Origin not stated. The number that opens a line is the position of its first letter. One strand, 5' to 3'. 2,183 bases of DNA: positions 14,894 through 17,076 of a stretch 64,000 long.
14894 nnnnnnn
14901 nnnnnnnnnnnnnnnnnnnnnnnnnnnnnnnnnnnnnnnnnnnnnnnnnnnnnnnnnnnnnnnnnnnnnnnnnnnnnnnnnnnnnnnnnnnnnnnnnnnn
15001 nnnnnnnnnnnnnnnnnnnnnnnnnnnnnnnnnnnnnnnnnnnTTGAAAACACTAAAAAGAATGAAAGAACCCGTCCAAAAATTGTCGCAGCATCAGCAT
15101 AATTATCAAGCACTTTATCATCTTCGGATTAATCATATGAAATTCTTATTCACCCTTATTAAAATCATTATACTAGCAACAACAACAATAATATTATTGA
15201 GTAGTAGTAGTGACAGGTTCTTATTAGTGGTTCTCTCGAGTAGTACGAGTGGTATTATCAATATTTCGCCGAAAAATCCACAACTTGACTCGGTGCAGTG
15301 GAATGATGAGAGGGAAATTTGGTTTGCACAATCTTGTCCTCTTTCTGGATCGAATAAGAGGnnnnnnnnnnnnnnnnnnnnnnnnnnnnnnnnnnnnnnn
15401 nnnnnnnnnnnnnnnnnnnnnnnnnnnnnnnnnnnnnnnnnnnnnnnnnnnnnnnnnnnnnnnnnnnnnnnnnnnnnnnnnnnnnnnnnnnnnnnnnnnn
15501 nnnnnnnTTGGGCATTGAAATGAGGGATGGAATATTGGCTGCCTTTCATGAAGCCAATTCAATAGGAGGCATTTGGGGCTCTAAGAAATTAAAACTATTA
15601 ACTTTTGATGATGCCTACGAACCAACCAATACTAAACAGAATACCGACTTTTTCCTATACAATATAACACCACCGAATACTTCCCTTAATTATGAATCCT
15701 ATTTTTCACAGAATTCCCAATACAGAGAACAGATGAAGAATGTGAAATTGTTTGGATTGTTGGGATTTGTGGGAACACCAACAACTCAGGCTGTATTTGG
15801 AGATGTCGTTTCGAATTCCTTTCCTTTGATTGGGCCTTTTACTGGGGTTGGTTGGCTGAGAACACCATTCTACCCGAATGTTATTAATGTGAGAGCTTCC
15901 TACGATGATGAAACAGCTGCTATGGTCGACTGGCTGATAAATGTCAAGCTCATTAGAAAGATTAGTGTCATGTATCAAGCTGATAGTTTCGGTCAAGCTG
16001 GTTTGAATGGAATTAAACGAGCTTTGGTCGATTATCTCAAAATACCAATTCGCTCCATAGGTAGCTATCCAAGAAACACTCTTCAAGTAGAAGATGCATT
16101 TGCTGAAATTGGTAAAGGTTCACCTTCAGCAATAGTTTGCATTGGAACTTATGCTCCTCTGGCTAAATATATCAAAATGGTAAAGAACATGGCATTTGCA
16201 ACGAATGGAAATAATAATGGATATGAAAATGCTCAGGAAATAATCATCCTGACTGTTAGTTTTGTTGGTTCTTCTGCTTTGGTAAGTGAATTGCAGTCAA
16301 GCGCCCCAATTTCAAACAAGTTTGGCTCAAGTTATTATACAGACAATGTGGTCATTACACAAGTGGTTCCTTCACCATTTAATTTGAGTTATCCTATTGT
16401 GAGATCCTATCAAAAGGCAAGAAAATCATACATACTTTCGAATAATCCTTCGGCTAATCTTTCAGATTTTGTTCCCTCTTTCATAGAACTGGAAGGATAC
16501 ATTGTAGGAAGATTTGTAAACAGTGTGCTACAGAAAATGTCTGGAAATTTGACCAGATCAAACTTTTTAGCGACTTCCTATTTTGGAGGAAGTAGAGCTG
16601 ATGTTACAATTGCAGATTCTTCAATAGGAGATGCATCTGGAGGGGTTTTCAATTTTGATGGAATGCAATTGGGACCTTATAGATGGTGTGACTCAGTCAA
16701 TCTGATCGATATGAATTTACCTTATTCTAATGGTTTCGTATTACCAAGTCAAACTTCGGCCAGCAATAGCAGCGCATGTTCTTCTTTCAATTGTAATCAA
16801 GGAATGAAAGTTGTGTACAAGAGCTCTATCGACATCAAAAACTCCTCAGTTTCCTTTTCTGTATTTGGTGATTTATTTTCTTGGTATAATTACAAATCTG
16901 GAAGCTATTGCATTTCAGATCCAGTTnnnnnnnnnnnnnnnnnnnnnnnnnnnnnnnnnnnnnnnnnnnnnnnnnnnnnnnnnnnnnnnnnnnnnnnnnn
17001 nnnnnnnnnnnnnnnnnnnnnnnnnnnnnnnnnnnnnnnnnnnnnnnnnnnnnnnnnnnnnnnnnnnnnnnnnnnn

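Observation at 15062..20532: Trypanosomatid-style receptor adenylate cyclase (PBP-like ectodomain - 1 TM - cyclase) in an intron-containing AT-rich genome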

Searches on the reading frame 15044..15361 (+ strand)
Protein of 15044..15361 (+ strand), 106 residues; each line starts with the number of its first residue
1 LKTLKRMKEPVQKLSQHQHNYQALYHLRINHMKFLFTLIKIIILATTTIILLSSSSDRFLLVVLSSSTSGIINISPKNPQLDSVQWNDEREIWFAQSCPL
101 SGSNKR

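Call 3: search_protein_families(library=pfam, proteins=[window:15044-15361:+], max_evalue=0.1)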
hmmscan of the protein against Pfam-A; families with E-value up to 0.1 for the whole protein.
window:15044-15361:+ (106 aa): 1 family
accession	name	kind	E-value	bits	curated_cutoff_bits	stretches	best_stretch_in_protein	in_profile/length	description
PF08690.15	GET2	-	0.047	13.8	25.5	1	13-65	164-216/309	GET complex subunit GET2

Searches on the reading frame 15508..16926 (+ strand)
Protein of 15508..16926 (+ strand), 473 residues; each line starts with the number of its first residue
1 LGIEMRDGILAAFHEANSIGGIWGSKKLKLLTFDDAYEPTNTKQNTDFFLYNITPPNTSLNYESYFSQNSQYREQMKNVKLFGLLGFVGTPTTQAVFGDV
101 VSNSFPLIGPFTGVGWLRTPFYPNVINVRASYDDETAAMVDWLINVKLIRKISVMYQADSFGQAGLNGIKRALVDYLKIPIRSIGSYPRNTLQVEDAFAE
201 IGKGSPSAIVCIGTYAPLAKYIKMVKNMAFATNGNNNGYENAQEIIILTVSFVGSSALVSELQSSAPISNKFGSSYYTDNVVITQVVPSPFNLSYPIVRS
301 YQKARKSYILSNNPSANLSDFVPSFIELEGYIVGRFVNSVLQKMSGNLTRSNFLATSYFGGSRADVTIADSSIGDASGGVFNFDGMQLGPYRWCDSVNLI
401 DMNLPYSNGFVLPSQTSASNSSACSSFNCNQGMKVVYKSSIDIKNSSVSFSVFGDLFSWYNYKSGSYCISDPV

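Call 22: search_protein_families(library=pfam, proteins=[window:15508-16926:+], max_evalue=1)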
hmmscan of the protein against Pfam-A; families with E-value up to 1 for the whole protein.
window:15508-16926:+ (473 aa): 1 family
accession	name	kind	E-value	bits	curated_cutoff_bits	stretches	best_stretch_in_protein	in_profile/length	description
PF13458.12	Peripla_BP_6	-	7.8e-14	52.5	31.7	2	71-223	60-208/343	Periplasmic binding protein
